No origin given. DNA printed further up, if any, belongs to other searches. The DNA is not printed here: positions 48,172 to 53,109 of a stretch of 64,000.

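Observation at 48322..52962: Giant (1546 aa) membrane protein: small soluble head, Pro/Gln-rich tether, then roughly 50 transmembrane helices with no recognisable functional motif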

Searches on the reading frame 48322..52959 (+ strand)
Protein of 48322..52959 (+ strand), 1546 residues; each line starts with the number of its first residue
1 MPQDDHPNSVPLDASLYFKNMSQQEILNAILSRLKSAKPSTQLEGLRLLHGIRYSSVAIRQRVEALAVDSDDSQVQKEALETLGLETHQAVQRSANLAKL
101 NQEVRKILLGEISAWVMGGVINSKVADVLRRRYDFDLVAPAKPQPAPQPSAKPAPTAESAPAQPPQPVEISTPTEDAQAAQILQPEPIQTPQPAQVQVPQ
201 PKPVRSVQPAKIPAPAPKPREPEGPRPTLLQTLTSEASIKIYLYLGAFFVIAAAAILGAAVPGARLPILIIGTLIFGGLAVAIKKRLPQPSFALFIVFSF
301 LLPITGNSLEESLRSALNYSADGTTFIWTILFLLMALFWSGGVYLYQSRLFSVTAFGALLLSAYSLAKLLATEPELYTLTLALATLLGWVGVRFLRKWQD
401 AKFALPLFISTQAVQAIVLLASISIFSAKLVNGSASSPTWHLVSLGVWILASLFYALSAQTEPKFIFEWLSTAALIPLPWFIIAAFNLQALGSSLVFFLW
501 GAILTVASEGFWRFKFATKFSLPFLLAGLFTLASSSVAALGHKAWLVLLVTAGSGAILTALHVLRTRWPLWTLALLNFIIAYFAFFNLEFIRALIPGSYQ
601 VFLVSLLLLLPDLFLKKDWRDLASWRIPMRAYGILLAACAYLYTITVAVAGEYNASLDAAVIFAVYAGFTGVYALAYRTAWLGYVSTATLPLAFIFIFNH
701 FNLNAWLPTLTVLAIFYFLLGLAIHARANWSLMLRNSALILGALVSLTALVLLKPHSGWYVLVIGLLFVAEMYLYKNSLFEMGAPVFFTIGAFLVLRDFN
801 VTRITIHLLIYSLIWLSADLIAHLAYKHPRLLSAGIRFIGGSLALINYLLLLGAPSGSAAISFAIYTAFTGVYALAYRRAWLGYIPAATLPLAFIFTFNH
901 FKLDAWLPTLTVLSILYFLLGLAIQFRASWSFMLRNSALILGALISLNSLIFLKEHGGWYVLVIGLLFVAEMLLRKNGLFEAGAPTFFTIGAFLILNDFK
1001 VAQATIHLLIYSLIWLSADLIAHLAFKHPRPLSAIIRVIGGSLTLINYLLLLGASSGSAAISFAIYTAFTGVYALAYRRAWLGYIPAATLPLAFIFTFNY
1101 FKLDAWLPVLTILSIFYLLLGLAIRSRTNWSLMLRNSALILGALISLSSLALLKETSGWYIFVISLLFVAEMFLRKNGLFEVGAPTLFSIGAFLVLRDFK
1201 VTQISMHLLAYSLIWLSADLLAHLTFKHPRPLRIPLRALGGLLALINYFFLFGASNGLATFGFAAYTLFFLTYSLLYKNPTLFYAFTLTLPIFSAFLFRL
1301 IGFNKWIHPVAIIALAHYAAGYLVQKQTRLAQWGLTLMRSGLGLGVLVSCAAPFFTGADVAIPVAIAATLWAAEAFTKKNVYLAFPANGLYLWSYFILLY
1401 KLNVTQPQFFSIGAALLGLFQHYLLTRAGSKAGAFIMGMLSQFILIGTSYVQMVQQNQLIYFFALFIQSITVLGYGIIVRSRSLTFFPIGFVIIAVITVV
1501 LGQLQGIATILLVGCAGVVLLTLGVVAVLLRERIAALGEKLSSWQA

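Call 4: search_protein_families(library=pfam, proteins=[window:48322-52959:+], max_evalue=1)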
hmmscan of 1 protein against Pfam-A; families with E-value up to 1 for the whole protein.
window:48322-52959:+ (1546 aa): 0 families
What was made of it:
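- On Known transporter, permease, channel or membrane-enzyme families (Pfam-A, NCBIfam): The whole protein gives 0 Pfam families at E<=1 (call 4).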

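Call 5: search_protein_families(library=ncbifam, proteins=[window:48322-52959:+], max_evalue=1)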
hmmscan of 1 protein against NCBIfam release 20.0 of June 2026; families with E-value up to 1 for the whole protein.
window:48322-52959:+ (1546 aa): 2 families
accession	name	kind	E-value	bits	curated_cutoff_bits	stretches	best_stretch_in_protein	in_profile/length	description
NF002825.0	PRK02999.1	equivalog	0.23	10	565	1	49-128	548-624/726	malate synthase G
NF033761.1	gliding_GltJ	equivalog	0.26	10.3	450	1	139-220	274-494/671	adventurous gliding motility protein GltJ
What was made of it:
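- On Known transporter, permease, channel or membrane-enzyme families (Pfam-A, NCBIfam): NCBIfam gives only noise, at E above 0.2 (call 5).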

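Call 10: find_homologous_proteins(query=window:48322-52959:+)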
Query window:48322-52959:+ (1546 aa): 415 proteins with E <= 0.001 among 8000 candidates; the best 120 are listed.
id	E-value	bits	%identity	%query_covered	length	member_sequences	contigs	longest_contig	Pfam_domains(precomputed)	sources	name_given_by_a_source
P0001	0.0e+0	3326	100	100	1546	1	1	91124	-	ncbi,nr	ncbi:MAG: hypothetical protein IT310_09770 [Anaerolineales bacterium]|nr:hypothetical protein [Anaer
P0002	0.0e+0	1733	56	76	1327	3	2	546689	-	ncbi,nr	ncbi:MAG: hypothetical protein IT311_05670 [Anaerolineales bacterium]|nr:hypothetical protein [Anaer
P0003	0.0e+0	1715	44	76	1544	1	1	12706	-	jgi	jgi:hypothetical protein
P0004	0.0e+0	1713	49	63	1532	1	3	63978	-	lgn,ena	-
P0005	0.0e+0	1447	42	78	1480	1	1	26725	-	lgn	-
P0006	0.0e+0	1413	46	99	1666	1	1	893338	-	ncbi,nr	ncbi:MAG: hypothetical protein LC099_04440 [Anaerolineales bacterium]|nr:hypothetical protein [Anaer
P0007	0.0e+0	1402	60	46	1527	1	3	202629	-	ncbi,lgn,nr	ncbi:MAG: hypothetical protein DPW18_09520 [Chloroflexi bacterium]|nr:hypothetical protein [Chlorofl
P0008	0.0e+0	1384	45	78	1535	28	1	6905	-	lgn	-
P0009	0.0e+0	1373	44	76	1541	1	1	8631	-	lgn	-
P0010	0.0e+0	1341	45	81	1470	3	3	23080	-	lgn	-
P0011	0.0e+0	1333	45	81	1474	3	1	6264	-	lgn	-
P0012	0.0e+0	1332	45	76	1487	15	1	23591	-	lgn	-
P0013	0.0e+0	1325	58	46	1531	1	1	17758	-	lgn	-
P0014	0.0e+0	1321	47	99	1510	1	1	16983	-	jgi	-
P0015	0.0e+0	1319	45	76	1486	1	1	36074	-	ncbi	-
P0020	0.0e+0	1279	44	77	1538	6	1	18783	PF13646.13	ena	-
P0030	0.0e+0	1254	40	77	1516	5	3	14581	PF13646.13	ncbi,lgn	-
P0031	0.0e+0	1252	45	99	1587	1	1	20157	PF13646.13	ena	-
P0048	0.0e+0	1182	42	100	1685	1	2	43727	-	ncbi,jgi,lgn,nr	ncbi:MAG: hypothetical protein FJZ87_00670 [Chloroflexi bacterium]|nr:hypothetical protein [Chlorofl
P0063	0.0e+0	1137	45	64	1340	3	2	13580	PF13646.13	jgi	jgi:hypothetical protein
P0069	0.0e+0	1124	45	65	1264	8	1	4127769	-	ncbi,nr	ncbi:MAG: hypothetical protein QY328_10255 [Anaerolineales bacterium]|nr:MAG: hypothetical protein Q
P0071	0.0e+0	1122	45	64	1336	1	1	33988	PF13646.13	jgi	jgi:hypothetical protein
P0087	0.0e+0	1112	42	64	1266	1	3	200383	PF13646.13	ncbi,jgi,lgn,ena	-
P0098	0.0e+0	1098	43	65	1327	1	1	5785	PF09685.16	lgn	-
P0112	0.0e+0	1083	42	64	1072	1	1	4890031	-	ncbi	ncbi:MAG: hypothetical protein U0V02_12880 [Anaerolineales bacterium]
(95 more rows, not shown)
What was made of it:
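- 48322..52962 (+): Whole ORF: 1546 codons plus stop. It is 100% identical to P0001, a hypothetical protein (IT310_09770) of an Anaerolineales MAG (call 10).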

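Call 14: search_protein_families(library=pfam, proteins=[P0020, P0098, P0112, P0048], max_evalue=10)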
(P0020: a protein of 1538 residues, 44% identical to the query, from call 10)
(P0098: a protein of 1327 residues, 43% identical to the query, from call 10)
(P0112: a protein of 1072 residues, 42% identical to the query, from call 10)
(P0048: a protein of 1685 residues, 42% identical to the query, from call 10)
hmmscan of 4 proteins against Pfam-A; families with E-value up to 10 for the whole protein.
P0020 (1538 aa): 6 families
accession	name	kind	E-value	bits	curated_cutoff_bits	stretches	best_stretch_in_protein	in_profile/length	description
PF13646.12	HEAT_2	-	2.2e-06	28.3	27.7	2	268-323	3-56/88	HEAT repeats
PF01347.28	Vitellogenin_N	-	0.012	14.7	24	1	167-243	457-528/590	Lipoprotein amino terminal region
PF22503.1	DUF6992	-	0.021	15.4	27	1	1304-1347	78-119/122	Family of unknown function (DUF6992)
PF13411.12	MerR_1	-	0.076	13.6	21.6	1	264-303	30-67/69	MerR HTH family regulatory protein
PF01602.26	Adaptin_N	-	0.2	10.6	37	1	252-326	216-293/524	Adaptin N terminal region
PF19598.4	DUF6103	-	3.7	8.6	24.2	1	359-403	40-84/89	Family of unknown function (DUF6103)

P0098 (1327 aa): 1 family
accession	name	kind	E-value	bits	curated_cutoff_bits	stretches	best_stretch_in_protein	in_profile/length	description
PF00815.25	Histidinol_dh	-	7.3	5.9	27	1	258-334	5-80/411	Histidinol dehydrogenase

P0112 (1072 aa): 2 families
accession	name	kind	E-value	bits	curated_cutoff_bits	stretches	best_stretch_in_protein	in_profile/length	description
PF13646.12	HEAT_2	-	0.021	15.5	27.7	1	15-71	3-57/88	HEAT repeats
PF02985.28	HEAT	-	0.14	12.9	23.5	0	12-36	1-25/31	HEAT repeat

P0048 (1685 aa): 3 families
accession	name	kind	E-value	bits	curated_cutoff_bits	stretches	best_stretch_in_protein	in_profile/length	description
PF13646.12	HEAT_2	-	0.00031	21.4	27.7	1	198-248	8-56/88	HEAT repeats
PF11120.13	CBP_BcsF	-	0.033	14.6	23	1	1449-1466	10-27/60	Cellulose biosynthesis protein BcsF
PF02466.24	Tim17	-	0.29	11.9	32.7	1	789-875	10-92/111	Tim17/Tim22/Tim23/Pmp24 family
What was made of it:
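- No output domain such as a kinase or cyclase is present (calls 4, 14).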

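Call 22: find_encoding_contigs(protein=P0112, flank=8000, max_places=3)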
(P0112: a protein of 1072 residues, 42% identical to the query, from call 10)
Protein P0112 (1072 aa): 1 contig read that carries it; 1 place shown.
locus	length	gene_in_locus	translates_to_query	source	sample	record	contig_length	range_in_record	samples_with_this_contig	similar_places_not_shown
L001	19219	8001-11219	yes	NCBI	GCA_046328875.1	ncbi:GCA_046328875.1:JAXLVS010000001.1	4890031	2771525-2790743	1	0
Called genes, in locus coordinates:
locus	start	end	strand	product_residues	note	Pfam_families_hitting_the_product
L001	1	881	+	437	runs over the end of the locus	PF01547:SBP_bac_1, PF13416:SBP_bac_8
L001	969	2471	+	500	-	PF00528:BPD_transp_1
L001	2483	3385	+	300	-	PF00528:BPD_transp_1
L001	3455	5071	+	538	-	PF00128:Alpha-amylase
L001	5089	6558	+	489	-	PF00128:Alpha-amylase, PF16657:Malt_amylase_C, PF22026:Alpha-amylase_C_2, PF22460:Neopullulanase-like_C (weak)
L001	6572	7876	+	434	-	PF00128:Alpha-amylase, PF14701:hDGE_amylase, PF14871:GHL6 (weak), PF02806:Alpha-amylase_C (weak), PF16657:Malt_amylase_C (weak)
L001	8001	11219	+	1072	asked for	-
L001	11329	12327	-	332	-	PF13495:Phage_int_SAM_4, PF00589:Phage_integrase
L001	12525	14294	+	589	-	PF13676:TIR_2, PF00313:CSD, PF03193:RsgA_GTPase (weak), PF01926:MMR_HSR1, PF02421:FeoB_N (weak), PF04548:AIG1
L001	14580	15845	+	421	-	PF01551:Peptidase_M23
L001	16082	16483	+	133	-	-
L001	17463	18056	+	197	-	PF04191:PEMT, PF04140:ICMT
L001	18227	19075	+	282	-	PF01909:NTP_transf_2 (weak), PF18765:Polbeta (weak)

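Call 24: find_encoding_contigs(protein=P0069, flank=8000, max_places=3)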
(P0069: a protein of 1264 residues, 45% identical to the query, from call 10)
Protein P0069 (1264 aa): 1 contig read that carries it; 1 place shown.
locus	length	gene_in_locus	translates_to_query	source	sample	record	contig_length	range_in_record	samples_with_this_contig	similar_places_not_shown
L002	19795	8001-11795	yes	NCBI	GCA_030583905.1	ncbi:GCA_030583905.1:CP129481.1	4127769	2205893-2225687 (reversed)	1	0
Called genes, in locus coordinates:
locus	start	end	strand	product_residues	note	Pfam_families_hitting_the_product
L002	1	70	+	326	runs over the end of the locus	PF01408:GFO_IDH_MocA, PF22725:GFO_IDH_MocA_C3, PF02894:GFO_IDH_MocA_C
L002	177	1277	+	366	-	PF00005:ABC_tran, PF13304:AAA_21 (faint), PF17912:OB_MalK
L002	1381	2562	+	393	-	PF01547:SBP_bac_1, PF13416:SBP_bac_8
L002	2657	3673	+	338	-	PF00528:BPD_transp_1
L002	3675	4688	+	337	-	PF00528:BPD_transp_1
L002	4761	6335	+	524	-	PF00128:Alpha-amylase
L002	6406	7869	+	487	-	PF00128:Alpha-amylase, PF22026:Alpha-amylase_C_2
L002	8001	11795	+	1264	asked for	-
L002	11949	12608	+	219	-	-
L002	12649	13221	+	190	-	-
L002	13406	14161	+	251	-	PF01370:Epimerase, PF04321:RmlD_sub_bind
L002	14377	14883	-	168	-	-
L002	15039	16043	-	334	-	-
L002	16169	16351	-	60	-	-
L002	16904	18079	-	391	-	-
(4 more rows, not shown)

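Call 25: find_encoding_contigs(protein=P0006, flank=8000, max_places=3)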
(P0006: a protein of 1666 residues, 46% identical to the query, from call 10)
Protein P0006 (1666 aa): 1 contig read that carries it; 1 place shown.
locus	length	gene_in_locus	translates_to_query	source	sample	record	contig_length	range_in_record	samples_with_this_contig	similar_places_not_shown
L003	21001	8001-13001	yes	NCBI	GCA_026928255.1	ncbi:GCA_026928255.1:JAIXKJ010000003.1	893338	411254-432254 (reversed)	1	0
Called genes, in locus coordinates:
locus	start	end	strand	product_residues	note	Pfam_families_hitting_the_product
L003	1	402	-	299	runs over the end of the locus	PF09516:RE_CfrBI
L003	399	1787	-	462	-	PF02985:HEAT (faint), PF13646:HEAT_2, PF01555:N6_N4_Mtase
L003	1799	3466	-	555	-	PF02734:Dak2, PF21645:FakA-like_M, PF13684:FakA-like_C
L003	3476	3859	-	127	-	PF03780:Asp23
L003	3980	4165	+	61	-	PF00830:Ribosomal_L28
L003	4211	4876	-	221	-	PF00834:Ribul_P_3_epim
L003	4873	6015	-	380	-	PF00069:Pkinase, PF07714:PK_Tyr_Ser-Thr, PF03109:ABC1 (weak)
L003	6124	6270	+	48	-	-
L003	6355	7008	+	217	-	PF27998:ArabinogalactanP (weak)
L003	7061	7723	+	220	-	-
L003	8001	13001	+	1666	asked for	-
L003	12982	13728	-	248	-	PF02146:SIR2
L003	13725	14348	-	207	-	-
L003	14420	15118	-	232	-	-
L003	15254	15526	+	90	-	PF00312:Ribosomal_S15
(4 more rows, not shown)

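Call 27: find_related_loci(query=A1, collection=genome_contigs, flank=10000)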
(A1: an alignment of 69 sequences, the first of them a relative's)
Query A1 (1072 aa) in genome_contigs; peptide patterns used: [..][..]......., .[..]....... (x = any residue, [..] = any of these).
220 stretches matched a pattern; 151 encode a relative of the query (tblastn E <= 1e-3); the best 80 are kept; 80 distinct loci.
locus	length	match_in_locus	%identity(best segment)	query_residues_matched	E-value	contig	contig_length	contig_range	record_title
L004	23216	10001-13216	100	1-1072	0e+0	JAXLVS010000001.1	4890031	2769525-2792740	MAG: Anaerolineales bacterium isolate STL-CHL3 C1.302.fa-1, whole genome shotgun sequence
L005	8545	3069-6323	76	1-1072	0e+0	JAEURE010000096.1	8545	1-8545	MAG: Anaerolineales bacterium isolate new MAG-269 NODE_96_length_8545_cov_2.460085, whole genome shotgun sequence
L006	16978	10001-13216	79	2-1072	0e+0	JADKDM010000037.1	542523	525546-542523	MAG: Candidatus Villigracilis propinquus isolate OdNW_BATAC.378 tig00896775-10-5435630, whole genome shotgun sequence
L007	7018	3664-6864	70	1-1072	0e+0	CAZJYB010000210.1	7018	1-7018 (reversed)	MAG TPA_asm: uncultured Anaerolineaceae bacterium isolate SRP136066_co1_84 genome assembly, contig: NODE_16992_length_70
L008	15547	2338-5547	71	1-1072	0e+0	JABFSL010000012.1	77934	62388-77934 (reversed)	MAG: Anaerolineales bacterium isolate WB-IL-11 seq_92, whole genome shotgun sequence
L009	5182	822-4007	67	1-1072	0e+0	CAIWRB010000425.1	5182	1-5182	MAG: uncultured Chloroflexi bacterium isolate LJ-3-65m_bin-0054 genome assembly, contig: bin-0054:425/470, whole genome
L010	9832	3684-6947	64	1-1071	0e+0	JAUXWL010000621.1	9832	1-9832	MAG: Anaerolineales bacterium isolate C15_maxbin.104 C15_k141_218876, whole genome shotgun sequence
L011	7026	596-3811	62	1-1072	0e+0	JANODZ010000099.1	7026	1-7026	MAG: Anaerolineales bacterium isolate SOY_65_metabat_63 SOY_65_k141_1345247, whole genome shotgun sequence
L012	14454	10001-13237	72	1-1072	0e+0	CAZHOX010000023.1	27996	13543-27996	MAG TPA_asm: uncultured Anaerolinea sp. isolate binchicken_co197_320 genome assembly, contig: NODE_2217_length_27996_cov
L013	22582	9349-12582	61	2-1072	0e+0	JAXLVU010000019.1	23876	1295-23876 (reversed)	MAG: Anaerolineales bacterium isolate STL-CHL5 C4.92.fa-19, whole genome shotgun sequence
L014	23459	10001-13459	62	10-1072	0e+0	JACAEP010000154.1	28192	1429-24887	MAG: Chloroflexota bacterium isolate L.E.CH.43_1 k119_625664, whole genome shotgun sequence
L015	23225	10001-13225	60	1-1072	0e+0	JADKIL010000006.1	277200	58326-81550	MAG: Candidatus Villigracilis vicinus isolate Skiv_MAXAC.043 tig00006517-10-2764140, whole genome shotgun sequence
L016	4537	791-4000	58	1-1072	0e+0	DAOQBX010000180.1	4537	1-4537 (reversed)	MAG TPA_asm: Anaerolineales bacterium isolate AMR_MDS_0797 NODE_10064_length_4537_cov_3.755466, whole genome shotgun seq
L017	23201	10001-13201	63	1-1071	0e+0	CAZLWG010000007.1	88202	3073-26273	MAG TPA_asm: uncultured Anaerolinea sp. isolate SRP329715_co1_388 genome assembly, contig: NODE_275_length_88202_cov_16.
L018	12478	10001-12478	70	1-949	0e+0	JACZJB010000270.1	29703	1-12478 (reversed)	MAG: Anaerolineales bacterium isolate MAG8 chloroflexi_2_contig_1572842, whole genome shotgun sequence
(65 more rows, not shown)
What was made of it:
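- Checked: More than 415 homologous protein clusters were found, including full-length genes on 4.1-4.9 Mb contigs, one of them labelled a chromosome in its title (calls 10, 22, 24, 27).
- Full-length homologues occur in more than 415 clusters, including on contigs of 4.1-4.9 Mb, one of them labelled a chromosome in its title (calls 10, 22, 24, 27).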
